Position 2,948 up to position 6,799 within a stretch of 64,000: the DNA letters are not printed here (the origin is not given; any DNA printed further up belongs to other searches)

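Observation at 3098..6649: ECF sigma factor fused in-frame to a TM helix, about 900 aa of CarboxypepD_reg-like repeats and a C-terminal PDZ domain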

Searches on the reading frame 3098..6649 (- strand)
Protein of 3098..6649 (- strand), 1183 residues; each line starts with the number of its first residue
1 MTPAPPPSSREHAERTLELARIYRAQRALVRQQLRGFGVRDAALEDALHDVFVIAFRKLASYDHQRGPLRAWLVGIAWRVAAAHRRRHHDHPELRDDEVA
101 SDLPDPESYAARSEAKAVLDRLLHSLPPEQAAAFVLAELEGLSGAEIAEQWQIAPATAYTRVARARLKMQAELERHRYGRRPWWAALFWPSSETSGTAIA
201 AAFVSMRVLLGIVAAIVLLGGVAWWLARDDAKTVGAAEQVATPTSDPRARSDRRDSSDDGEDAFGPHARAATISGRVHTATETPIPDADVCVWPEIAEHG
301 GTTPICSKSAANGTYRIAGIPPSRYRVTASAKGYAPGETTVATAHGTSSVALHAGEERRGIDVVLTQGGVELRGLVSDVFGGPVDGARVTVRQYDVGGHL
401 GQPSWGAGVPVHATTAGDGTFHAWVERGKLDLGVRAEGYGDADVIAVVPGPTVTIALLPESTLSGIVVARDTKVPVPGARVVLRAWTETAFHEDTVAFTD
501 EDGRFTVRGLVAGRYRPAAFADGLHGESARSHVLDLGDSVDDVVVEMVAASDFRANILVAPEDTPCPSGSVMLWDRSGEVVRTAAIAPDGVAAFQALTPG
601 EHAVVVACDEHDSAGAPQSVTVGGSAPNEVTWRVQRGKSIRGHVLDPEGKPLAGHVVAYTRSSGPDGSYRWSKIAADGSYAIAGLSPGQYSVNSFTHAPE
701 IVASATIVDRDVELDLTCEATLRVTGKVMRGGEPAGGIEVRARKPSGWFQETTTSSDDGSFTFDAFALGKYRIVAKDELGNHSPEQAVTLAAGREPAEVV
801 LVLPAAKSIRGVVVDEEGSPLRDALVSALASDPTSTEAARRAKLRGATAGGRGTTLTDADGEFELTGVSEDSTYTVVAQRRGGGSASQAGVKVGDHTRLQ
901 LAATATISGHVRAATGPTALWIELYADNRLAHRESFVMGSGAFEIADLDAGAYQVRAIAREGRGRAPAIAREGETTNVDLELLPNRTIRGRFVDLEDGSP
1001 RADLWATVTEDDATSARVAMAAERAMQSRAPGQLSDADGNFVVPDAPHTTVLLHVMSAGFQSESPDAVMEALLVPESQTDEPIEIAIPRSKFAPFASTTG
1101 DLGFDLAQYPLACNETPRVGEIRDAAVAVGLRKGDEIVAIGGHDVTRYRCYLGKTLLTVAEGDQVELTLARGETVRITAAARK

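Call 5: search_protein_families(library=pfam, proteins=[window:3098-6649:-], max_evalue=1)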
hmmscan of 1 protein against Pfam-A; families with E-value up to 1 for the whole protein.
window:3098-6649:- (1183 aa): 30 families (the best 25 are shown)
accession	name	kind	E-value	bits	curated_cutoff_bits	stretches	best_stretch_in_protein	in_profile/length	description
PF13620.12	CarboxypepD_reg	-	1.8e-65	217.7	32.3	9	272-347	1-73/82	Carboxypeptidase regulatory-like domain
PF13715.12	CarbopepD_reg_2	-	5.1e-22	78.1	32.2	4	273-353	1-75/88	CarboxypepD_reg-like domain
PF17210.9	SdrD_B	-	1.6e-19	70.6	29.7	2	733-779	22-68/112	SdrD B-like domain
PF08281.18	Sigma70_r4_2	-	1.9e-13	50.3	25.7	1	119-169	4-54/54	Sigma-70, region 4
PF14686.12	fn3_3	-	8.1e-13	48.4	24.4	1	499-530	31-62/75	Polysaccharide lyase family 4, domain II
PF17802.7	SpaA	-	9.6e-10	38.9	23.1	1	469-516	9-55/91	Prealbumin-like fold domain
PF09430.16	EMC7_beta-sandw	-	3.4e-09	37.4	26.6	1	477-516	8-42/122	ER membrane protein complex subunit 7, beta-sandwich domain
PF02369.22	Big_1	-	6.3e-08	33.1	34.9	0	473-508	30-67/93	Bacterial Ig-like domain (group 1)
PF04542.20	Sigma70_r2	-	1.1e-07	31.9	24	1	23-88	2-68/71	Sigma-70 region 2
PF00775.27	Dioxygenase_C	-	1.6e-07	31.4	27.3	1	809-875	32-97/182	Dioxygenase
PF20598.4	DUF6795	-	2.5e-07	31.4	27.4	1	724-766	1-46/103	Domain of unknown function (DUF6795)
PF07638.17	Sigma70_ECF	-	2.1e-05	25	21.1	1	90-174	104-184/185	ECF sigma factor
PF07210.18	DUF1416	-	4.5e-05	23.7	23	1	713-781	13-78/97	Protein of unknown function (DUF1416)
PF13180.12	PDZ_2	-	0.00022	21.9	27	1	1124-1175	23-73/80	PDZ domain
PF23193.1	NOMO_3rd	-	0.00039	20.9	27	1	752-779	61-88/120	NOMO third transthyretin-like domain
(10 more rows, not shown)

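Call 6: search_protein_families(library=ncbifam, proteins=[window:3098-6649:-], max_evalue=1)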
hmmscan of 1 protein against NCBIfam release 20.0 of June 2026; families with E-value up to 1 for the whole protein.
window:3098-6649:- (1183 aa): 85 families (the best 25 are shown)
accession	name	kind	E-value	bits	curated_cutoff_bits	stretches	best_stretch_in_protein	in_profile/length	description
NF008888.0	PRK11922.1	equivalog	1.9e-17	63.7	204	1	21-175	42-198/231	RNA polymerase sigma factor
TIGR02937.1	sigma70-ECF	superfamily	1.3e-15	57.4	42.9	1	19-173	3-165/165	sigma-70 family RNA polymerase sigma factor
TIGR02959.1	SigZ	equivalog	3.1e-14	53.2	168.65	1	41-174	19-149/170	RNA polymerase sigma factor SigZ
NF007215.0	PRK09637.1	equivalog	4.4e-14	52.9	212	1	41-174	25-155/181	RNA polymerase sigma factor SigZ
NF007225.0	PRK09643.1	equivalog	7.4e-14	51.9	190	1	24-177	35-186/204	RNA polymerase sigma factor SigM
NF007229.0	PRK09647.1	equivalog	1.4e-13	50.7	265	1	43-177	71-206/220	RNA polymerase sigma factor SigE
NF052345.1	S_layer_anammox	exception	2.2e-11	41.9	1400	3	448-626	1301-1476/1596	Kustd1514 family S-layer glycoprotein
NF009171.0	PRK12518.1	equivalog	6.8e-11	42.3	208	1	20-173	30-184/191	RNA polymerase sigma factor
NF004113.0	PRK05602.1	equivalog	1e-10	41.6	208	1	44-178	72-206/211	RNA polymerase sigma factor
TIGR02989.1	Sig-70_gvs1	subfamily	1.7e-10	41.1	124.55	1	20-169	4-154/158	RNA polymerase sigma-70 factor, Rhodopirellula/Verrucomicrobium family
NF007226.0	PRK09644.1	equivalog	3.7e-10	40.1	199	1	37-175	21-159/166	RNA polymerase sigma factor SigM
NF009167.0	PRK12514.1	equivalog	4.4e-10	39.7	265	1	43-175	46-180/180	RNA polymerase sigma factor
NF009170.0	PRK12517.1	subfamily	8.5e-10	38.4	197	1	45-177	51-180/188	RNA polymerase sigma factor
NF009189.0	PRK12537.1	equivalog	8.8e-10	38.4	261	1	39-153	44-161/182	RNA polymerase sigma factor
NF058625.1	sigma_PG0214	equivalog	9.2e-10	38.5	130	1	22-177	10-165/170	GFO_1088 family ECF-type sigma factor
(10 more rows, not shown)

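Call 8: find_homologous_proteins(query=window:3098-6649:-, max_evalue=0.00001)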
Query window:3098-6649:- (1183 aa): 49 proteins with E <= 0.00001 among 8000 candidates.
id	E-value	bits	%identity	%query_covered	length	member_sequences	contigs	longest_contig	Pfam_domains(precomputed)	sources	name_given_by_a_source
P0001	0.0e+0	2622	100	100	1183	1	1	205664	PF17802.8,PF04542.21,PF00775.28,PF13620.13,PF08281.19,PF17210.10,PF13715.13,PF02369.23,PF14686.13,PF07638.18,PF20598.5,PF09430.17,PF22904.4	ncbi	-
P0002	0.0e+0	2249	85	100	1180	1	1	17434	PF13715.13,PF14686.13,PF07210.19,PF17802.8,PF04542.21,PF00775.28,PF13620.13,PF08281.19,PF09430.17,PF22904.4,PF17210.10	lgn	-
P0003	0.0e+0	1800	71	99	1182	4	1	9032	PF13715.13,PF14686.13,PF07638.18,PF17802.8,PF04542.21,PF00775.28,PF13620.13,PF08281.19,PF09430.17,PF22904.4,PF17210.10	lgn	-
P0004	0.0e+0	1624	65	100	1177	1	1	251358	PF13715.13,PF14686.13,PF07638.18,PF17802.8,PF04542.21,PF00775.28,PF13620.13,PF08281.19,PF09430.17,PF22904.4,PF17210.10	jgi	jgi:RNA polymerase sigma factor (sigma-70 family)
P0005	0.0e+0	1588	64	100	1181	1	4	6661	PF13715.13,PF14686.13,PF07638.18,PF17802.8,PF04542.21,PF00775.28,PF13620.13,PF08281.19,PF09430.17,PF22904.4,PF17210.10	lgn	-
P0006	0.0e+0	1587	64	99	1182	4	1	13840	PF13715.13,PF14686.13,PF07210.19,PF17802.8,PF04542.21,PF00775.28,PF13620.13,PF08281.19,PF09430.17,PF22904.4,PF17210.10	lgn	-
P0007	0.0e+0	1587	63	99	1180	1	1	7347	PF07210.19,PF17802.8,PF04542.21,PF00775.28,PF13620.13,PF08281.19,PF17210.10,PF13715.13,PF14686.13,PF07638.18,PF20598.5,PF09430.17,PF22904.4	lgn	-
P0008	0.0e+0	1570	62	99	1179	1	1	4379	PF07210.19,PF17802.8,PF04542.21,PF00775.28,PF13620.13,PF08281.19,PF17210.10,PF13715.13,PF14686.13,PF07638.18,PF09430.17,PF22904.4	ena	-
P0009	0.0e+0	1561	63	100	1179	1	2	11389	PF13715.13,PF14686.13,PF07638.18,PF17802.8,PF04542.21,PF00775.28,PF13620.13,PF08281.19,PF09430.17,PF22904.4,PF17210.10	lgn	-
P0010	0.0e+0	1455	58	99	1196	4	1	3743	PF23623.2,PF17802.8,PF04542.21,PF00775.28,PF13620.13,PF08281.19,PF17210.10,PF13715.13,PF13180.13,PF14686.13,PF07638.18,PF20598.5,PF09430.17,PF22904.4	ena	-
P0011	0.0e+0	1365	64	86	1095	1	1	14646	PF13715.13,PF14686.13,PF20598.5,PF17802.8,PF04542.21,PF00775.28,PF13620.13,PF08281.19,PF09430.17,PF22904.4,PF17210.10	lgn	-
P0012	0.0e+0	1060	47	99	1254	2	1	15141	PF13715.13,PF22902.3,PF14686.13,PF17802.8,PF04542.21,PF13620.13,PF08281.19,PF22904.4,PF17210.10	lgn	-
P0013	1.7e-289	982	45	99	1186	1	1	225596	PF13715.13,PF14686.13,PF07638.18,PF23193.2,PF04542.21,PF13620.13,PF08281.19,PF09430.17,PF22904.4,PF17210.10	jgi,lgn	-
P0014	3.1e-88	315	30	81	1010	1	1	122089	PF17802.8,PF00775.28,PF13620.13,PF17210.10,PF10670.16,PF13715.13,PF25020.2,PF02369.23,PF14686.13,PF20598.5,PF15976.12,PF22904.4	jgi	jgi:protocatechuate 3,4-dioxygenase beta subunit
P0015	1.9e-80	289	32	82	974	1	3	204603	PF17820.8,PF00595.30,PF17802.8,PF00775.28,PF13620.13,PF17210.10,PF13715.13,PF25020.2,PF02369.23,PF13180.13,PF14686.13,PF20598.5,PF15976.12,PF09430.17,PF22904.4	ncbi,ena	-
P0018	2.1e-51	193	30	77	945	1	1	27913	PF17820.8,PF00595.30,PF07210.19,PF17802.8,PF00775.28,PF13620.13,PF17210.10,PF10670.16,PF13715.13,PF14686.13,PF20598.5,PF22904.4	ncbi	-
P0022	3.6e-24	103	26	84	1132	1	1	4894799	PF17820.8,PF07210.19,PF17802.8,PF00775.28,PF13620.13,PF08281.19,PF17210.10,PF10670.16,PF13715.13,PF02369.23,PF13180.13,PF20598.5,PF15976.12,PF04545.23,PF09430.17,PF22904.4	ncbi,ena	-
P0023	2.9e-23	100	26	82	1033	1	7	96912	PF13715.13,PF17820.8,PF02369.23,PF00595.30,PF13180.13,PF14686.13,PF00775.28,PF13620.13,PF09430.17,PF22904.4,PF17210.10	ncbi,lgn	-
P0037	1.8e-12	64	26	36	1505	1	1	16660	PF17802.8,PF04542.21,PF00775.28,PF13620.13,PF08281.19,PF17210.10,PF10670.16,PF13715.13,PF25020.2,PF01060.30,PF02369.23,PF11974.15,PF14686.13,PF20598.5,PF15976.12,PF04545.23,PF09430.17,PF22904.4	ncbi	-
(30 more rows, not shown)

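Call 11: find_encoding_contigs(protein=P0001, flank=10000, max_places=3)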
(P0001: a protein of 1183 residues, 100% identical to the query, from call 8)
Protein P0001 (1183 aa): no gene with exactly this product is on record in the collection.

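Call 12: find_encoding_contigs(protein=P0013, flank=10000, max_places=3)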
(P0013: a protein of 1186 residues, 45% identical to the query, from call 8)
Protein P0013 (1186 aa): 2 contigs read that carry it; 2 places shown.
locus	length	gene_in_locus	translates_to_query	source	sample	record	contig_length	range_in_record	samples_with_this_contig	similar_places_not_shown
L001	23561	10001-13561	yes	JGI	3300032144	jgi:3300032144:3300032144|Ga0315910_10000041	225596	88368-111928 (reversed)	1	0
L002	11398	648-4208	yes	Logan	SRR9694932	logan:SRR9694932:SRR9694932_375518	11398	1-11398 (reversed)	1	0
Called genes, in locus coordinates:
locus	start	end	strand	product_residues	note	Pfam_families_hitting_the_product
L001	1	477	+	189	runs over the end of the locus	-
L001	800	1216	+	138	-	PF01253:SUI1 (weak)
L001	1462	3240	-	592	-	-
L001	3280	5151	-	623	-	-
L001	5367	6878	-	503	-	-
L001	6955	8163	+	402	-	-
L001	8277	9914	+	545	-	PF01590:GAF (faint), PF13185:GAF_2, PF02518:HATPase_c, PF00072:Response_reg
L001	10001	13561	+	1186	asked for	PF04542:Sigma70_r2, PF07638:Sigma70_ECF (faint), PF08281:Sigma70_r4_2, PF09430:EMC7_beta-sandw (faint), PF13620:CarboxypepD_reg, PF17210:SdrD_B (faint), PF13715:CarbopepD_reg_2 (faint), PF13620:CarboxypepD_reg, +3 more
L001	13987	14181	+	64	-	-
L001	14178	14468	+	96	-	-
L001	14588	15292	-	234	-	-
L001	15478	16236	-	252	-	PF02353:CMAS (weak), PF13489:Methyltransf_23, PF05175:MTS (weak), PF05401:NodS, PF13847:Methyltransf_31, PF08241:Methyltransf_11, PF08242:Methyltransf_12, PF13649:Methyltransf_25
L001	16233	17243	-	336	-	PF00155:Aminotran_1_2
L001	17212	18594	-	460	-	PF04055:Radical_SAM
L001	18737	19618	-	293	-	PF00578:AhpC-TSA, PF08534:Redoxin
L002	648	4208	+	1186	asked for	PF04542:Sigma70_r2, PF07638:Sigma70_ECF (faint), PF08281:Sigma70_r4_2, PF09430:EMC7_beta-sandw (faint), PF13620:CarboxypepD_reg, PF17210:SdrD_B (faint), PF13715:CarbopepD_reg_2 (faint), PF13620:CarboxypepD_reg, +3 more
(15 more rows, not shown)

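Call 13: find_encoding_contigs(protein=P0004, flank=10000, max_places=3)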
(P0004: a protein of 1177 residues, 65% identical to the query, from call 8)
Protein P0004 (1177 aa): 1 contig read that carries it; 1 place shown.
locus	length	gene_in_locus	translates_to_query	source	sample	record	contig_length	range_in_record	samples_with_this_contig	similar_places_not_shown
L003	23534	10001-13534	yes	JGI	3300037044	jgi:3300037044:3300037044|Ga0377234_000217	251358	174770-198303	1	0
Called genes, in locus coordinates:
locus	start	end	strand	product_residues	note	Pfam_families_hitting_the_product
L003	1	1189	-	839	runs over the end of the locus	PF00069:Pkinase, PF07714:PK_Tyr_Ser-Thr, PF03109:ABC1 (weak), PF01636:APH, PF13432:TPR_16 (weak), PF14559:TPR_19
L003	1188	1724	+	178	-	PF07588:DUF1554 (faint)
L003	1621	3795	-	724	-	PF13365:Trypsin_2, PF01223:Endonuclease_NS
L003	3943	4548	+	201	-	-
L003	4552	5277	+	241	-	-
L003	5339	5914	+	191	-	PF05685:Uma2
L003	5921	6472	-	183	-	PF13430:DUF4112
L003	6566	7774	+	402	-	PF01436:NHL (faint)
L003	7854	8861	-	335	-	PF00691:OmpA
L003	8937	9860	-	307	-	-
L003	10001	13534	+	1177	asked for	PF04542:Sigma70_r2 (weak), PF07638:Sigma70_ECF (weak), PF08281:Sigma70_r4_2, PF00775:Dioxygenase_C (faint), PF13620:CarboxypepD_reg, PF13715:CarbopepD_reg_2 (faint), PF13620:CarboxypepD_reg, PF13620:CarboxypepD_reg, +5 more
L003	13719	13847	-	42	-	-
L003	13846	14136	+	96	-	-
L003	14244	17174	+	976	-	PF00069:Pkinase, PF01636:APH (faint), PF07714:PK_Tyr_Ser-Thr, PF14559:TPR_19 (faint), PF13424:TPR_12 (weak), PF13374:TPR_10 (weak), PF13424:TPR_12 (weak), PF13424:TPR_12, +5 more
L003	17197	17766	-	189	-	-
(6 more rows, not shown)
